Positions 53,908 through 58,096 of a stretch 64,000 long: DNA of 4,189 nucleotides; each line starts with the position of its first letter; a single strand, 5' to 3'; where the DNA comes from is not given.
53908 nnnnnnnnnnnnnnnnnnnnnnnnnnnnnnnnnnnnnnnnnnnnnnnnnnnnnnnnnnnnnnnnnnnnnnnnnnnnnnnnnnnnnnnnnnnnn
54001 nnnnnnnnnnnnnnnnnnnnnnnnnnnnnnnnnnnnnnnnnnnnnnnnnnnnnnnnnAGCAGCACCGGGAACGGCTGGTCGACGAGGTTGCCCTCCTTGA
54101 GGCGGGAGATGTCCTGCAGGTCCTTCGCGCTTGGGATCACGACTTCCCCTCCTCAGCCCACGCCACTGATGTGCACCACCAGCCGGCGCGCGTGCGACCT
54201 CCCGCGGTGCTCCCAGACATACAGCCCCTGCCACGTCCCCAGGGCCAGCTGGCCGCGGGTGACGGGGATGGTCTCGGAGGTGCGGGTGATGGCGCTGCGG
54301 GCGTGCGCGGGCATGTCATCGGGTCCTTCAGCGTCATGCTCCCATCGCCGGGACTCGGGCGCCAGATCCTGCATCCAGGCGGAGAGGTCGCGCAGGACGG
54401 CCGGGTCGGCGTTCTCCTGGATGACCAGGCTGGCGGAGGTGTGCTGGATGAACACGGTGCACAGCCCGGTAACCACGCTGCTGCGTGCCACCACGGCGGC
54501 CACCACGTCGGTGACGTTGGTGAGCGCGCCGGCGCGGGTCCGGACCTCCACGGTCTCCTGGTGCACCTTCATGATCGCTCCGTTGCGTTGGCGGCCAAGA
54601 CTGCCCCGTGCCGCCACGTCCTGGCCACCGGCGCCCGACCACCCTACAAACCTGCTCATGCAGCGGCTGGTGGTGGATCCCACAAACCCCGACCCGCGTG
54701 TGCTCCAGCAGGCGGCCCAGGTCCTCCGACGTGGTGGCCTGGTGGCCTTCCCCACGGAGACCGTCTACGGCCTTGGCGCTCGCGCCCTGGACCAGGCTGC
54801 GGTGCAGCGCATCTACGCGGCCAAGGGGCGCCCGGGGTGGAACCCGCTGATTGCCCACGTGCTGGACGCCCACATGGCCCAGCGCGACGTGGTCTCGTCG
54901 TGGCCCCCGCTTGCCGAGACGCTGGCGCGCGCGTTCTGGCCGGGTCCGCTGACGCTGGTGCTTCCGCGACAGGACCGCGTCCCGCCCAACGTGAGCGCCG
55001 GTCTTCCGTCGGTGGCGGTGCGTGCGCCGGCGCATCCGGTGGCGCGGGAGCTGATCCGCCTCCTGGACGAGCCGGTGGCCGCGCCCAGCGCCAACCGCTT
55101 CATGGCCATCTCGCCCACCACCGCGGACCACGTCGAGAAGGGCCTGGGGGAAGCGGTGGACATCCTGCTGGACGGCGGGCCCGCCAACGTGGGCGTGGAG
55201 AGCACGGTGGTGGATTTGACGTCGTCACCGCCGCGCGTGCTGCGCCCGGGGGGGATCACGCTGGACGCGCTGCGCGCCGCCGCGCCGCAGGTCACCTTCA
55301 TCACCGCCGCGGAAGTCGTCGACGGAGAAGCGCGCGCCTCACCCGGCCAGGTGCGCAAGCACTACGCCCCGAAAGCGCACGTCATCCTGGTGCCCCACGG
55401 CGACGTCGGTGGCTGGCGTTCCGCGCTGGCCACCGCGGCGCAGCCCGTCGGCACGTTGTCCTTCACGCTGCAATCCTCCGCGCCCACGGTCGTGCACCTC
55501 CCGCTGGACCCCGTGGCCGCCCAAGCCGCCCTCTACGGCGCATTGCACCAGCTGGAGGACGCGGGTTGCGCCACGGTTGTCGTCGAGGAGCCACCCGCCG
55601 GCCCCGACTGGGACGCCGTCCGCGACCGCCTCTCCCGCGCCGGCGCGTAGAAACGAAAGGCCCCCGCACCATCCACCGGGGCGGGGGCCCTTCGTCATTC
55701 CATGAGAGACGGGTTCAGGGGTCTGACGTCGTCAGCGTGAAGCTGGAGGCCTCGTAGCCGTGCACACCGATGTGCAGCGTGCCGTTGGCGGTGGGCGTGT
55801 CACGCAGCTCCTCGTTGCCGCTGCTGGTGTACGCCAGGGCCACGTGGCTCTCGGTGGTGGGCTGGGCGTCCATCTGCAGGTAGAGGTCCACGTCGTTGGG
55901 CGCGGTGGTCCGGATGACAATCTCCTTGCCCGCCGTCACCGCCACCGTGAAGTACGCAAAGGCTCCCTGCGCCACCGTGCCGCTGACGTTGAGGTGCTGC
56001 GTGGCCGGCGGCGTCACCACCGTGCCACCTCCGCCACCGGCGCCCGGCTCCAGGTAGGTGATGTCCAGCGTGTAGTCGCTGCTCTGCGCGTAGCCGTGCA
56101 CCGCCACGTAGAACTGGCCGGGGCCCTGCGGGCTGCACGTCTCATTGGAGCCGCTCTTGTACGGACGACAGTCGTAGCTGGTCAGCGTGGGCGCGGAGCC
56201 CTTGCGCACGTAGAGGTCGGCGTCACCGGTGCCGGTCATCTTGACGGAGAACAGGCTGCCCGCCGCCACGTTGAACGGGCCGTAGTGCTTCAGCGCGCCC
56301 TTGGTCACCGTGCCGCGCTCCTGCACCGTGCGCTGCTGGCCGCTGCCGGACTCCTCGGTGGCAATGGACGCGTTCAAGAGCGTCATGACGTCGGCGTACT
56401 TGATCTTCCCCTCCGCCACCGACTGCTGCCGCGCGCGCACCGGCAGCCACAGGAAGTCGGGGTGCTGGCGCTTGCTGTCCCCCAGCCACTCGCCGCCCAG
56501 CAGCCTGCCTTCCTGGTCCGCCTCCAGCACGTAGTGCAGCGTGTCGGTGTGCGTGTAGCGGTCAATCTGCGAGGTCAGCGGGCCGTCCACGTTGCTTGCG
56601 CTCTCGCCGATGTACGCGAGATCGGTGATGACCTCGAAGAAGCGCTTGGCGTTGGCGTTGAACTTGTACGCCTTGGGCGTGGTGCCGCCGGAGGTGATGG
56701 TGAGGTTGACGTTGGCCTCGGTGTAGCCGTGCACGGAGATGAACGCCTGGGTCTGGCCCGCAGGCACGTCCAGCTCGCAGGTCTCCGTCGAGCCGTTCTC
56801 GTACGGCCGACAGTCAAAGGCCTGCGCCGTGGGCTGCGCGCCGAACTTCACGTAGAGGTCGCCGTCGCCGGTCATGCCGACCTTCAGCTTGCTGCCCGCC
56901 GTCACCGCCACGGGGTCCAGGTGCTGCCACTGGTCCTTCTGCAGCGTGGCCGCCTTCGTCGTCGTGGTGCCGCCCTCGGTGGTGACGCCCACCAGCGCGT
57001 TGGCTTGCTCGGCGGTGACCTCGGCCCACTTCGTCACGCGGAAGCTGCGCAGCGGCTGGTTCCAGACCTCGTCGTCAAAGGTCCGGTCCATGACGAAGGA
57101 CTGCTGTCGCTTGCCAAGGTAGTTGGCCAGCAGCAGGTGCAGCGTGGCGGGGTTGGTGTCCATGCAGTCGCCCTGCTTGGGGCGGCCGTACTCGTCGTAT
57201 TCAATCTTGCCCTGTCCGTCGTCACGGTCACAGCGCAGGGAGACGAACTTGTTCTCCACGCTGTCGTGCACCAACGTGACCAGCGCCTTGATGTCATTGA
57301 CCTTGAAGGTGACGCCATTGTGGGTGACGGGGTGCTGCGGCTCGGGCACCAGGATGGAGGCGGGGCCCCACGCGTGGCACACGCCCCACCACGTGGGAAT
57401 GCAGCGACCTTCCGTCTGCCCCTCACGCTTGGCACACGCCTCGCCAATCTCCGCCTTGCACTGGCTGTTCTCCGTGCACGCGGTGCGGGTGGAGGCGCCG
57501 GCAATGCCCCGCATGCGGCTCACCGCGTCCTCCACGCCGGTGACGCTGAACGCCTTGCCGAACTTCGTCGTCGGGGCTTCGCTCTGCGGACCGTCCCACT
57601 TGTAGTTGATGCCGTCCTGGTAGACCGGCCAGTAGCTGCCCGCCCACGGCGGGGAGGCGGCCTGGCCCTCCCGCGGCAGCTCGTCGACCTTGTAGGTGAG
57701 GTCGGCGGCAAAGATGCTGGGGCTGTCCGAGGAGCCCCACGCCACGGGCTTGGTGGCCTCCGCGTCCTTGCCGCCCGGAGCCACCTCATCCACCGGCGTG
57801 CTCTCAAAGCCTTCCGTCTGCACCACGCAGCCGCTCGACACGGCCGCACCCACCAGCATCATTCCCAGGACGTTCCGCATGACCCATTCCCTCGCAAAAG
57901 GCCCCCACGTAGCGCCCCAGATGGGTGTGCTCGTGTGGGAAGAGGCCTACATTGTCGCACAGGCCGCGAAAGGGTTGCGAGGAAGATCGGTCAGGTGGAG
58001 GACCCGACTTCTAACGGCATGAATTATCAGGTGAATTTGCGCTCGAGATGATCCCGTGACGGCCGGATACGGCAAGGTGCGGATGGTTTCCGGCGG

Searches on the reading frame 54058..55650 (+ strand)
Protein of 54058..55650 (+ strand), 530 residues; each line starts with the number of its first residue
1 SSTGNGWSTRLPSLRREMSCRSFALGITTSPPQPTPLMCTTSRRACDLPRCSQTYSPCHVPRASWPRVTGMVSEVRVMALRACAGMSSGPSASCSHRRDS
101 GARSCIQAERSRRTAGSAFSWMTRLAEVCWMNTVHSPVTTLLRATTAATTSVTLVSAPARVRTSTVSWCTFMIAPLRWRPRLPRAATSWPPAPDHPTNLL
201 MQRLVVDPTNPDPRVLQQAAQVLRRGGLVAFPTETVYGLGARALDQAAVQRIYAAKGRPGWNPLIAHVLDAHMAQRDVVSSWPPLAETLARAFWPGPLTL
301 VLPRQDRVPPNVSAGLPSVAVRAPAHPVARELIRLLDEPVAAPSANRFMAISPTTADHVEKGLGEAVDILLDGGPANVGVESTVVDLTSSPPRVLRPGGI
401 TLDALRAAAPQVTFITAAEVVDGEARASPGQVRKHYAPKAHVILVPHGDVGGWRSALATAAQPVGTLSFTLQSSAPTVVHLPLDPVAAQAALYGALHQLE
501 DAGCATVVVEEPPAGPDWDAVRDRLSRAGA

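Call 26: search_protein_families(library=pfam, proteins=[window:54058-55650:+], max_evalue=0.0001)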
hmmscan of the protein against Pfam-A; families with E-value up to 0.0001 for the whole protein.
window:54058-55650:+ (530 aa): 2 families
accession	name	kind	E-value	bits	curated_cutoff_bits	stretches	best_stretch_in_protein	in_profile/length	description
PF01300.24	Sua5_yciO_yrdC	-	1.6e-56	191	25.1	1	221-398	1-178/178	Telomere recombination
PF03481.19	Sua5_C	-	1.1e-17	65.3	22.9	1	400-529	1-135/136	Threonylcarbamoyl-AMP synthase, C-terminal domain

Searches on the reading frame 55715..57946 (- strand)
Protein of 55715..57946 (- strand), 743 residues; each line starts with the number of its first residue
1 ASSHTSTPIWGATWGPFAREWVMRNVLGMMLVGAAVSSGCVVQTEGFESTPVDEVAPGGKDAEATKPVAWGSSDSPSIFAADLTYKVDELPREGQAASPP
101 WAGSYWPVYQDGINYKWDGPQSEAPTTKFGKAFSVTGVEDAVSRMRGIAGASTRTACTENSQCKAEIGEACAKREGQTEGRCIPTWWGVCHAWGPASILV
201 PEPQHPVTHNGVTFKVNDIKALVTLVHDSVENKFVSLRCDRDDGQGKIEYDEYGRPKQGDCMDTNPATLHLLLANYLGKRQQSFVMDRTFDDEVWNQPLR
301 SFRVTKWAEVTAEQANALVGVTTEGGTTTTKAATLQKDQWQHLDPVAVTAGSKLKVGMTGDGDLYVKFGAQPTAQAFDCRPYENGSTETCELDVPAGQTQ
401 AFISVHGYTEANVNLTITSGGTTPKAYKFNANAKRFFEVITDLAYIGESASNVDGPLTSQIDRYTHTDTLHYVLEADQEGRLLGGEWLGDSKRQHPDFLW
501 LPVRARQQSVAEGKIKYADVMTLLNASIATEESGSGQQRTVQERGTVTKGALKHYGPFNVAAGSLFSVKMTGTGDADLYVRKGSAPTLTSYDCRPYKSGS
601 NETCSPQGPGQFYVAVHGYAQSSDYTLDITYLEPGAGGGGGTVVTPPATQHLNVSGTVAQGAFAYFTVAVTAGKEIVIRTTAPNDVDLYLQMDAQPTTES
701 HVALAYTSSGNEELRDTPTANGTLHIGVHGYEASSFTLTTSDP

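Call 26: search_protein_families(library=pfam, proteins=[window:55715-57946:-], max_evalue=0.0001)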
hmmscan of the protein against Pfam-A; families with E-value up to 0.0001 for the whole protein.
window:55715-57946:- (743 aa): 2 families
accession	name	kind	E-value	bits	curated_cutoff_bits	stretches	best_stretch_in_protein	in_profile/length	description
PF16683.11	TGase_elicitor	-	5e-96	322.1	25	2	78-316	8-248/361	Transglutaminase elicitor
PF04151.21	PPC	-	4.4e-34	117.6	25.9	3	558-618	7-70/70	Bacterial pre-peptidase C-terminal domain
